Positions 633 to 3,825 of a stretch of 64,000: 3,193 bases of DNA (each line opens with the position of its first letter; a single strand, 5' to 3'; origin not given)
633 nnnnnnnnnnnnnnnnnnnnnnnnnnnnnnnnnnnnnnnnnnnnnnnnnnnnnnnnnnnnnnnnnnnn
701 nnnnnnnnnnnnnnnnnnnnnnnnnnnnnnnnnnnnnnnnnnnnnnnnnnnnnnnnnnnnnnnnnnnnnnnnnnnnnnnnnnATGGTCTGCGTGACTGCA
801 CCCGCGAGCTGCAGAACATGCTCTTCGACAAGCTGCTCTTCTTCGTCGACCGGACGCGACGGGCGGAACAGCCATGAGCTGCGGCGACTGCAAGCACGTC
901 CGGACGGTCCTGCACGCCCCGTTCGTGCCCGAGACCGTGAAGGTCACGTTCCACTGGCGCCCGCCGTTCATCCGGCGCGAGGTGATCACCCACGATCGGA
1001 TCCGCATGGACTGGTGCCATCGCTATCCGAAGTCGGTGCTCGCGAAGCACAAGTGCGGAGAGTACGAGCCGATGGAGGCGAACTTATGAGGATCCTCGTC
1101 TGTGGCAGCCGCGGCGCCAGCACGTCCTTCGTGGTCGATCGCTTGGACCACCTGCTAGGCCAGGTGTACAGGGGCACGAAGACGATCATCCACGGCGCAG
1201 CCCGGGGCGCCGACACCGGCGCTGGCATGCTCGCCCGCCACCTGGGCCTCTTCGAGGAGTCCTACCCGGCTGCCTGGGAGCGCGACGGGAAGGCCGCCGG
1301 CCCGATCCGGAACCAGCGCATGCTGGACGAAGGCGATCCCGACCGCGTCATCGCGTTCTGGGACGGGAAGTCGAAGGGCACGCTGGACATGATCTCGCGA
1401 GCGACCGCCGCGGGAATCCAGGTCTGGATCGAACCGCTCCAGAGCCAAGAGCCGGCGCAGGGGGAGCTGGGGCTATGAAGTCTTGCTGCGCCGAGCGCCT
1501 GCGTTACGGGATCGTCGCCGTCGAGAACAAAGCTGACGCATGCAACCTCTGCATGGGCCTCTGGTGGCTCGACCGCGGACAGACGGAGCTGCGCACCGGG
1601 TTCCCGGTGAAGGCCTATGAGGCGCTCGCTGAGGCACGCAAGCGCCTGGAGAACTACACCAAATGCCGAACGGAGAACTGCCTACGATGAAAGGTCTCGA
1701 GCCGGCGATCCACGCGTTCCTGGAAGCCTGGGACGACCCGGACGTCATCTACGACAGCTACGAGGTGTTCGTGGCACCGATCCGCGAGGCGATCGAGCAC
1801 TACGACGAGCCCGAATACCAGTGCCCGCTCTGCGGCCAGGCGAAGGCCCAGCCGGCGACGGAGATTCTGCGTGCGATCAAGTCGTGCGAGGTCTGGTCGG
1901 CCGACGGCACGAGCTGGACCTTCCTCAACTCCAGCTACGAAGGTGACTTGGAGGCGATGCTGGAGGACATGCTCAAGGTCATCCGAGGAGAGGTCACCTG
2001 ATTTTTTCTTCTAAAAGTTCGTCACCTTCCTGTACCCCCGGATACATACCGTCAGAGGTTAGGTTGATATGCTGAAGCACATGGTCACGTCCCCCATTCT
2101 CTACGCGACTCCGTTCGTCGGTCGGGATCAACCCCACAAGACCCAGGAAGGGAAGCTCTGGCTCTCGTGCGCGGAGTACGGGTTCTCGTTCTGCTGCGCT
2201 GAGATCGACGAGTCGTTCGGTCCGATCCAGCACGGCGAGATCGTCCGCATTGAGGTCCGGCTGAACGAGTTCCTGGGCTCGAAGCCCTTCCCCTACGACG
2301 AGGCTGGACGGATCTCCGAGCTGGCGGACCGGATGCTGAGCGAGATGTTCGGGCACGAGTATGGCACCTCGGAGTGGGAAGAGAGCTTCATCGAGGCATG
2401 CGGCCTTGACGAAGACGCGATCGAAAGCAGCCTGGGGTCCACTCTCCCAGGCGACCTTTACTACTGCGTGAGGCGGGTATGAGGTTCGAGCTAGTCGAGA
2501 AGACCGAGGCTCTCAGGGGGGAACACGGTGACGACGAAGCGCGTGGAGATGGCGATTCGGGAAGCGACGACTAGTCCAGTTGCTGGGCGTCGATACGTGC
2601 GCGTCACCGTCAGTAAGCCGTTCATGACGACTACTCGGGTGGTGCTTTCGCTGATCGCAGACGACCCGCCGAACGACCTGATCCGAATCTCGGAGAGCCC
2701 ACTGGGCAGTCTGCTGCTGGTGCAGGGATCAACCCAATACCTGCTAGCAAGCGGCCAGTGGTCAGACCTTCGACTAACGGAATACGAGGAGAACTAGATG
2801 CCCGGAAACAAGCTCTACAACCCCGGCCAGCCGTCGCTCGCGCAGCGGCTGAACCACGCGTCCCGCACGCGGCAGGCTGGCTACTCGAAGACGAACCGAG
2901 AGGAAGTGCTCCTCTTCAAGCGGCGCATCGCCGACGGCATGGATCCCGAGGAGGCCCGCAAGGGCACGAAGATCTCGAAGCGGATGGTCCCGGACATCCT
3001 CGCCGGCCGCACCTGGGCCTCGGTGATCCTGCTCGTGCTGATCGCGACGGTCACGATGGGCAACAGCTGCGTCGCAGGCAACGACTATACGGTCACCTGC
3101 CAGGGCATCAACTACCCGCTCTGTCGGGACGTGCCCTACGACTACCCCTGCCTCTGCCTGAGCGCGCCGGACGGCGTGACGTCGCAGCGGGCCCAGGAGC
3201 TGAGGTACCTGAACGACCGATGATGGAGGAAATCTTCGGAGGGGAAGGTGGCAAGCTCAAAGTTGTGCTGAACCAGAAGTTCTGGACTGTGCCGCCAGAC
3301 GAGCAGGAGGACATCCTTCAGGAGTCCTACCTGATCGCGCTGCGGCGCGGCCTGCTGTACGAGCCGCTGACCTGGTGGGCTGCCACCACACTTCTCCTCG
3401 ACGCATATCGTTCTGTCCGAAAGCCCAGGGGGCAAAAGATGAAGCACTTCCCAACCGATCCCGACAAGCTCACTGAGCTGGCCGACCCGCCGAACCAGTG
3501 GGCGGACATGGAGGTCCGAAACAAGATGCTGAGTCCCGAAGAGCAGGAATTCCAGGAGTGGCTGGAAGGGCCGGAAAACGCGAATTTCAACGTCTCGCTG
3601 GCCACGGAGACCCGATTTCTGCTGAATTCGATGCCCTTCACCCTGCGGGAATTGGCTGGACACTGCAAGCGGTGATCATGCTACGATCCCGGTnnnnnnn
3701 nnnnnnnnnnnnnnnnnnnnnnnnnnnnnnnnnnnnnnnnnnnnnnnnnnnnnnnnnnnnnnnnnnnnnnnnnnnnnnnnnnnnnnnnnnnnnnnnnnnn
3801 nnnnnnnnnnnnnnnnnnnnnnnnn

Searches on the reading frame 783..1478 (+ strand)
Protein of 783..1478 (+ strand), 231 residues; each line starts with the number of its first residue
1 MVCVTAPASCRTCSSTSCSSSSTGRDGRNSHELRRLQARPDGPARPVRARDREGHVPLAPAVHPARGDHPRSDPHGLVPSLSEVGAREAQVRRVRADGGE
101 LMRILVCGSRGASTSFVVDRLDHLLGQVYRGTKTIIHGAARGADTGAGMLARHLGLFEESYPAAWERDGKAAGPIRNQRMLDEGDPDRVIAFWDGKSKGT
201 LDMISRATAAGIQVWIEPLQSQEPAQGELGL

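Call 11: search_protein_families(library=pfam, proteins=[window:783-1478:+], max_evalue=0.01)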
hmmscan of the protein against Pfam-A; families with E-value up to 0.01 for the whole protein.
window:783-1478:+ (231 aa): 1 family
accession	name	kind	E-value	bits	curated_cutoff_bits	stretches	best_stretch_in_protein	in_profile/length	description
PF10686.14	YAcAr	-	2.8e-08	33.9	28.2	1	102-167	1-65/66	YspA, cpYpsA-related SLOG family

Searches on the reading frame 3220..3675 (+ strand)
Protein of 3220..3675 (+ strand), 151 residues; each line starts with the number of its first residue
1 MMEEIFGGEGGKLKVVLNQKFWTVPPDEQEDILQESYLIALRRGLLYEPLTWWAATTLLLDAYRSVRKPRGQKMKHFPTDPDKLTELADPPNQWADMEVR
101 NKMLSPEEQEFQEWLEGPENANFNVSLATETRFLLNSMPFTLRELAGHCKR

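Call 11: search_protein_families(library=pfam, proteins=[window:3220-3675:+], max_evalue=0.01)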
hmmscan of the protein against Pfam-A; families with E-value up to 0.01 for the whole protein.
window:3220-3675:+ (151 aa): 0 families

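Call 24: search_protein_families(library=phrogs, proteins=[window:3220-3675:+], max_evalue=0.01)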
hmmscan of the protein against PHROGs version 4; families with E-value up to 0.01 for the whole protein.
window:3220-3675:+ (151 aa): 0 families

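Call 51: search_solved_structures(query=window:3220-3675:+, max_evalue=10, show_alignments=2)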
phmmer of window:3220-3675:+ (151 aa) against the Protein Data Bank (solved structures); distinct sequences matched with E-value up to 10: 2.
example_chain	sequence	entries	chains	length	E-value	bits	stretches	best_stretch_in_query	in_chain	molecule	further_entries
9n9p_E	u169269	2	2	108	0.56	13.4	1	44-117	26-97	RNA polymerase Rpb6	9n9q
5h7b_A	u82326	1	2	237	8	9.7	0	85-118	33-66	Immunoglobulin G-binding protein A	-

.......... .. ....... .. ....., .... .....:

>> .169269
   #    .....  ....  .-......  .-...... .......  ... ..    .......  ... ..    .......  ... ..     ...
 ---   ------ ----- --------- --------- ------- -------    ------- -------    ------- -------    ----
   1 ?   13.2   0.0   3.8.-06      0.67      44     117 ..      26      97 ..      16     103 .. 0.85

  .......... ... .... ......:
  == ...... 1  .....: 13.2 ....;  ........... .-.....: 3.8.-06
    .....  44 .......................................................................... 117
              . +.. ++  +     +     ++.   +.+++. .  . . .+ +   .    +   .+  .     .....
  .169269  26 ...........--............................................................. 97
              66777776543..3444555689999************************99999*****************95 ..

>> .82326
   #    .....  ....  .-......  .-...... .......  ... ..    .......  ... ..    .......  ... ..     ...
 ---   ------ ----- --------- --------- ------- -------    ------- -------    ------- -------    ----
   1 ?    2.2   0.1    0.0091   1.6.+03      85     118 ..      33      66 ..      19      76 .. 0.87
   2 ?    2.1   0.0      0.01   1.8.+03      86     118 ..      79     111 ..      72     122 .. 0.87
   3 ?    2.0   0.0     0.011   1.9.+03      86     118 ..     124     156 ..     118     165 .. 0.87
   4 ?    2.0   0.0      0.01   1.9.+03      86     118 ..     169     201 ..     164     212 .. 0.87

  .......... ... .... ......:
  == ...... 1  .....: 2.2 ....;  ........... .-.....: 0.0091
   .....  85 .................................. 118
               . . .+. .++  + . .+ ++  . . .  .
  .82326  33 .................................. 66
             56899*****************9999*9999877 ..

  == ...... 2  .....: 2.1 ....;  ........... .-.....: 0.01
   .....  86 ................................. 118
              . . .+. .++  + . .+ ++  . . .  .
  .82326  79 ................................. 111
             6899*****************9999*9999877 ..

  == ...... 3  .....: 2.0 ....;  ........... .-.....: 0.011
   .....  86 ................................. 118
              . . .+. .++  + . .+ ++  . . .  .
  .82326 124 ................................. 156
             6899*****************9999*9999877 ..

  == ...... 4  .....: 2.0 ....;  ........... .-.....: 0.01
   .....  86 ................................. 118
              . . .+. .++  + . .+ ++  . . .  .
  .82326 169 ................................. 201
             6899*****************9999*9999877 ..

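Call 52: find_homologous_proteins(query=window:3220-3675:+, max_evalue=0.001)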
Query window:3220-3675:+ (151 aa): 1 proteins with E <= 0.001 among 23 candidates.
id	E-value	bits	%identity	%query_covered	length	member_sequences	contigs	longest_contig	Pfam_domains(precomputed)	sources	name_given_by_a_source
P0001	2.3e-98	344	100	100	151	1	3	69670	-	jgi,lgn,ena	-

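Call 59: search_protein_representatives(protein=window:3220-3675:+)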
Query: 151 residues. Proteins with E-value up to 0.001 (for the whole library): 11; up to 1e-10: 9; up to 1e-30: 2. The best 11 are listed.
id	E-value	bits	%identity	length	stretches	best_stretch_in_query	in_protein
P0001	7.3e-99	344.4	100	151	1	1-151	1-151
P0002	3.6e-31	124.6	47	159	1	4-149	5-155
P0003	6.5e-26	107.5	44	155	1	1-144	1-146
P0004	4.4e-23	98.3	45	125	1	27-149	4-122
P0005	2.8e-19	85.9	41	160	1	6-145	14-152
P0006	4.4e-19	85.3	44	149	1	11-147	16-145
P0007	1.2e-16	77.4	39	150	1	14-141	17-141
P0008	5.7e-13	65.4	33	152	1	12-144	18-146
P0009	2.1e-11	60.3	38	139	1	28-143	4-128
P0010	1.7e-10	57.4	36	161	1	17-145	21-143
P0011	2.9e-04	37.2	31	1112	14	17-81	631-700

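Call 61: search_solved_structures(query=A2, max_evalue=10, show_alignments=3)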
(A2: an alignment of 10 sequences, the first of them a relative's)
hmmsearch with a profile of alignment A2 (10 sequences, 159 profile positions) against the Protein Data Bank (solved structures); distinct sequences matched with E-value up to 10: 1.
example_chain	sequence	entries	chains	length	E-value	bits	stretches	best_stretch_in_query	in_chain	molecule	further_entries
7qh5_A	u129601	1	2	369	1.7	11.5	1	19-49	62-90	RNA polymerase sigma factor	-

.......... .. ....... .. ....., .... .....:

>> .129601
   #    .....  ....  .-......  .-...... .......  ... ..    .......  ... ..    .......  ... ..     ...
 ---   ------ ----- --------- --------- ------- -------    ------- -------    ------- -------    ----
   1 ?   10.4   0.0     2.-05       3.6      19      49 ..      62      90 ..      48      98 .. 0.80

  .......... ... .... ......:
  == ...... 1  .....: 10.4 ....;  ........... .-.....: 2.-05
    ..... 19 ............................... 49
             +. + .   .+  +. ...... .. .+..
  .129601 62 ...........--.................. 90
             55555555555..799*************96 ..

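Call 62: search_protein_families(library=pfam, alignment_id=A2, max_evalue=1)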
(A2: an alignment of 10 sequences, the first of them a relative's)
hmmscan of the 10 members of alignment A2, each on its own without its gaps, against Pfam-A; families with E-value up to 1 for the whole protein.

A. member 1, P0001 (151 aa): 0 families

B. families by the number of members that match (of 10 scanned): 3 families
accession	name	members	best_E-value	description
PF24237.1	INO80E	1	0.015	INO80 complex subunit E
PF18460.6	HetR_C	1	0.081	Heterocyst differentiation regulator C-terminal Hood domain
PF14846.11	DUF4485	1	0.11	Domain of unknown function (DUF4485)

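Call 68: predict_structure(alignment_id=A2)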
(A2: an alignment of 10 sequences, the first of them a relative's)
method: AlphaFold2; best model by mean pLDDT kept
length: 151 residues; sequences in the alignment: 10
mean_pLDDT: 73.4   pTM: 0.42
mean pLDDT of the five models: 73.4, 72.1, 70.0, 66.8, 65.6
residues with pLDDT >= 90: 28; 70-90: 72; 50-70: 36; < 50: 15
segments of 3 or more residues with pLDDT < 50: 1-8, 72-78
pLDDT, mean of each block of 10 residues (from residue 1): 45 88 91 91 81 91 82 49 57 58 70 77 76 77 72 52
secondary structure, 60 per line:
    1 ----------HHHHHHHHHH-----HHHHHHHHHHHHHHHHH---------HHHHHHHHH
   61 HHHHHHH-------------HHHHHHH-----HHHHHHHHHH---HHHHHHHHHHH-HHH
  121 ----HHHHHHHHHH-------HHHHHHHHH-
elements in order: H11-20 H26-42 H52-67 H81-87 H93-102 H106-116 H125-134 H142-150

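Call 71: fold_search(model_id=the predicted structure, library=pdb)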
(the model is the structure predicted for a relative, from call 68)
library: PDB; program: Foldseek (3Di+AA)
matches with E <= 10: 117; with E <= 0.001: 0
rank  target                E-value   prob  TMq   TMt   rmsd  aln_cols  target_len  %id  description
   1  9m9d_F                1.8e-01  0.44  0.26  0.25  17.0       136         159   18  Structural Basis of Pausing During Transcription Initiation in Mycobacterium tuberculosis (released 2026-01-14)
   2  9m9e_F                3.4e-01  0.41  0.25  0.22  12.6       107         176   20  Structural Basis of Pausing During Transcription Initiation in Mycobacterium tuberculosis (released 2026-01-14)
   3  9m98_F                4.9e-01  0.33  0.26  0.25  16.4       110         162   22  Structural Basis of Pausing During Transcription Initiation in Mycobacterium tuberculosis (released 2026-01-14)
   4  6kop_F                6.6e-01  0.41  0.32  0.30  18.0       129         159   13  Mycobacterium tuberculosis initial transcription complex comprising sigma H and 5'-OH RNA of 9 nt (released 2020-03-11)
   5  1s3h                  1.1e+00  0.63  0.30  0.11   4.2        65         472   15  Propionibacterium shermanii transcarboxylase 5S subunit A59T (released 2004-09-07)
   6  3dd9_H                1.3e+00  0.14  0.22  0.27  19.2       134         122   16  Structure of DocH66Y dimer (released 2009-06-09)
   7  4cr2_I                1.3e+00  0.18  0.22  0.11   7.5        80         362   12  Deep classification of a large cryo-EM dataset defines the conformational landscape of the 26S proteasome (released 2014-04-02)
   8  6tye_F                1.3e+00  0.12  0.23  0.22  18.0       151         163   16  Crystal structure of MTB sigma L transcription initiation complex with 5 nt long RNA primer (released 2020-03-11)
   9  6dv9_F                1.3e+00  0.11  0.22  0.19  15.9       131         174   15  Crystal structure of Mycobacterium tuberculosis transcription initiation complex(ECF sigma factor L) containing 5nt RN (released 2019-02-20)
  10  1rqh                  1.4e+00  0.63  0.31  0.12   5.1        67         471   18  Propionibacterium shermanii transcarboxylase 5S subunit bound to pyruvic acid (released 2004-09-07)
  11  2map_MODEL_1_A        1.4e+00  0.54  0.30  0.43   4.3        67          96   13  Solution structure of the complex formed by the region 2 of E. coli sigmaE and its cognate -10 promoter elemen (released 2014-02-19)
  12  5or5_MODEL_1_A        1.9e+00  0.41  0.29  0.43   4.8        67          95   15  NMR structure of the complex formed by an engineered region 2 of sigmaE in complex with GTAAAA (released 2018-06-27)
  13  1rqb                  2.0e+00  0.60  0.29  0.11   3.1        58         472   19  Propionibacterium shermanii transcarboxylase 5S subunit (released 2004-09-07)
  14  2cru_MODEL_1_A        2.0e+00  0.25  0.28  0.34   8.1        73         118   15  Solution structure of programmed cell death 5 (released 2005-11-20)
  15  2o7g_A                2.2e+00  0.25  0.24  0.35   4.5        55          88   24  Crystal structure of the Pribnow Box recognition region of SigC from Mycobacterium tuberculosis (released 2006-12-26)
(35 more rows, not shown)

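Call 78: find_encoding_contigs(protein=P0002, flank=10000, max_places=4)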
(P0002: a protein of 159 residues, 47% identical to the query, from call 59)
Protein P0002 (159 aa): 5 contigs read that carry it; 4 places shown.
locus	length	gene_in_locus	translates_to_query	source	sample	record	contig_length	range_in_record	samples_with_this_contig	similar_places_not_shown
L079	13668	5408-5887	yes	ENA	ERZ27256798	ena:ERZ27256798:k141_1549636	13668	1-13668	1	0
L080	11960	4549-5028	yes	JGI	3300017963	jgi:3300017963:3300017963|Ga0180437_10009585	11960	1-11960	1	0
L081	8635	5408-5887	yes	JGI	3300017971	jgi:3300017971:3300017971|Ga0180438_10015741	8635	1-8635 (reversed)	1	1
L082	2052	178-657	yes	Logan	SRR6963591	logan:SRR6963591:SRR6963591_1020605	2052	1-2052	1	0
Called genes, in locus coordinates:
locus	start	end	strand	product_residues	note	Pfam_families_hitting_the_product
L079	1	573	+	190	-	?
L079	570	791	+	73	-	-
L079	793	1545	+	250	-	-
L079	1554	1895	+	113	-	-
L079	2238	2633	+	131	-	-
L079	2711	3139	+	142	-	-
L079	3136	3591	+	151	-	-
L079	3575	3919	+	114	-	-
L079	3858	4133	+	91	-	-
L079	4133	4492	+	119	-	-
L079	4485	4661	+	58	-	-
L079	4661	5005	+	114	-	-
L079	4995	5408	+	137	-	-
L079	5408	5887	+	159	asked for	-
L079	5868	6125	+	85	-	-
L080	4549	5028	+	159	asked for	-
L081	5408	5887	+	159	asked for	-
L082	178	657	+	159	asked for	-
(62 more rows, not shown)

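Call 89: find_related_loci(query=A2, collection=viral_contigs, flank=10000)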
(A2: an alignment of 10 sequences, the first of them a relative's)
Query A2 (151 aa) in viral_contigs; peptide patterns used: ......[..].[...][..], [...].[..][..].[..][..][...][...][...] (x = any residue, [..] = any of these).
120 stretches matched a pattern, but none encodes a relative of the query by tblastn (E <= 1e-3).

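Call 96: list_cluster_members(proteins=[P0002, P0003, P0004, P0005, P0006, P0007, P0008, P0009, P0010])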
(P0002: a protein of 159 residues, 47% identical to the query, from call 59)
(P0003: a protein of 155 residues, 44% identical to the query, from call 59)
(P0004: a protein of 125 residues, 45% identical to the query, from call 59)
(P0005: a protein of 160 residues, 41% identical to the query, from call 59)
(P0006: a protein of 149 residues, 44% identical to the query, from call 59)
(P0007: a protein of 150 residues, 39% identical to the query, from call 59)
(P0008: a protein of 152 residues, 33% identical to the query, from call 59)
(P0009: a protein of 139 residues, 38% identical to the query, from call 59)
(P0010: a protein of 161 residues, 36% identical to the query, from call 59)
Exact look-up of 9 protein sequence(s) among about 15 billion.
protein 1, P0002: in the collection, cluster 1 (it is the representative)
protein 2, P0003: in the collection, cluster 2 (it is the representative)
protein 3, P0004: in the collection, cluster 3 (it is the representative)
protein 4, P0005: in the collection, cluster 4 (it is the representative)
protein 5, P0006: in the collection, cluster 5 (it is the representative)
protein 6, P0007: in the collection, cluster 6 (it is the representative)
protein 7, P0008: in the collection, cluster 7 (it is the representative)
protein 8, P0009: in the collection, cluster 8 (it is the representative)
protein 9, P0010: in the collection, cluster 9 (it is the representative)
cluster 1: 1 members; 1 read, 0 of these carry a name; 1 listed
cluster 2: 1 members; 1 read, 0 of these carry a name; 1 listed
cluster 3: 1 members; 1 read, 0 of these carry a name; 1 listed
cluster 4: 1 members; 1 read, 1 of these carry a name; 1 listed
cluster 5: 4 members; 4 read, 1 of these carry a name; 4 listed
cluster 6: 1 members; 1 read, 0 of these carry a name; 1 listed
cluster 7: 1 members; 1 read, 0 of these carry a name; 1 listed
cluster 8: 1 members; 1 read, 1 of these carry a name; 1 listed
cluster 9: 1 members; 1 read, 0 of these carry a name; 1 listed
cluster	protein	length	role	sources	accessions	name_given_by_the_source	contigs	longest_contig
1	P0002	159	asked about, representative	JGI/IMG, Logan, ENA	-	-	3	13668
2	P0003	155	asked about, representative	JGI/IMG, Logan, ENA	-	-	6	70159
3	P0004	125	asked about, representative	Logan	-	-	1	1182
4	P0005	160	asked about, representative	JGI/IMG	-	hypothetical protein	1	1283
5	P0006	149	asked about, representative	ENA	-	-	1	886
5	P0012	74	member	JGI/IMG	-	hypothetical protein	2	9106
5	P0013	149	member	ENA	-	-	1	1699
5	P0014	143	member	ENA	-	-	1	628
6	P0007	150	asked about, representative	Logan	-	-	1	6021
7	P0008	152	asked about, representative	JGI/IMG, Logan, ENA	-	-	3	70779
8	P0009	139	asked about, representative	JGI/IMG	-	DNA-directed RNA polymerase specialized sigma24 family protein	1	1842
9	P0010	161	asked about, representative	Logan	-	-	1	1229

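Call 97: find_encoding_contigs(protein=P0003, flank=10000, max_places=2)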
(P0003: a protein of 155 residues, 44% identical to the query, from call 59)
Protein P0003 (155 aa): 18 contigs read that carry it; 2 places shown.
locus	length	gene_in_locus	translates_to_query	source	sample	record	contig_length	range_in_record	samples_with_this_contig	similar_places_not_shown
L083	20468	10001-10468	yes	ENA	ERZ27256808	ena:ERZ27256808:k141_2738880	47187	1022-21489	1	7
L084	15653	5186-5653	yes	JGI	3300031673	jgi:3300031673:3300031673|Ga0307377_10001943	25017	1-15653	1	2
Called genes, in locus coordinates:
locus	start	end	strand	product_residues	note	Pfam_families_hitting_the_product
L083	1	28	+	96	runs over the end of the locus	-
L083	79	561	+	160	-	PF10263:SprT-like (weak)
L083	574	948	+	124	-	PF25735:Phage_L5_gp82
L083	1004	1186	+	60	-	-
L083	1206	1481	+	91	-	-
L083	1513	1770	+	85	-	-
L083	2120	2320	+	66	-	-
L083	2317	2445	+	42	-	-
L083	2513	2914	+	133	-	-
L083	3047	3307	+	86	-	-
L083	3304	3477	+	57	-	-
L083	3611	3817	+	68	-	-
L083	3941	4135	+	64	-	-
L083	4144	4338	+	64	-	-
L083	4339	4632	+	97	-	-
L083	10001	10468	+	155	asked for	-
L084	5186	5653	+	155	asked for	-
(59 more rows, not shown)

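Call 98: find_encoding_contigs(protein=P0008, flank=10000, max_places=2)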
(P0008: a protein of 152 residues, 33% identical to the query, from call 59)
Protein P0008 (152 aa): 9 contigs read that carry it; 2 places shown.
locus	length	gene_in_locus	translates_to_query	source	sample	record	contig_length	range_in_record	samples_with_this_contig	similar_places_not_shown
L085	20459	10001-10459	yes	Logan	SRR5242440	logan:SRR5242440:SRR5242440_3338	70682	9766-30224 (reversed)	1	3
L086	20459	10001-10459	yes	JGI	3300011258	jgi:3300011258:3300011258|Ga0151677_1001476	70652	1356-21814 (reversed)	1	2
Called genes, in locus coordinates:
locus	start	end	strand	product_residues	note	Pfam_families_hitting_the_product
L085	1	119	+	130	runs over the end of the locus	-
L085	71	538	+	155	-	-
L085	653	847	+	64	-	-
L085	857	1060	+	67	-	-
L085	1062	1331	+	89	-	-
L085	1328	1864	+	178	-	PF16473:Rv2179c-like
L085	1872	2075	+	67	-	-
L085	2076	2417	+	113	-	-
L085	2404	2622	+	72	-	-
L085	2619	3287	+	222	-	PF00383:dCMP_cyt_deam_1, PF14437:MafB19-deam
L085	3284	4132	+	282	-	PF00303:Thymidylat_synt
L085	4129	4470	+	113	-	-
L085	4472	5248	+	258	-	-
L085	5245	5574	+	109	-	-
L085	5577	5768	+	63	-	-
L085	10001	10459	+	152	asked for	-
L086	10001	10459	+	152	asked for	-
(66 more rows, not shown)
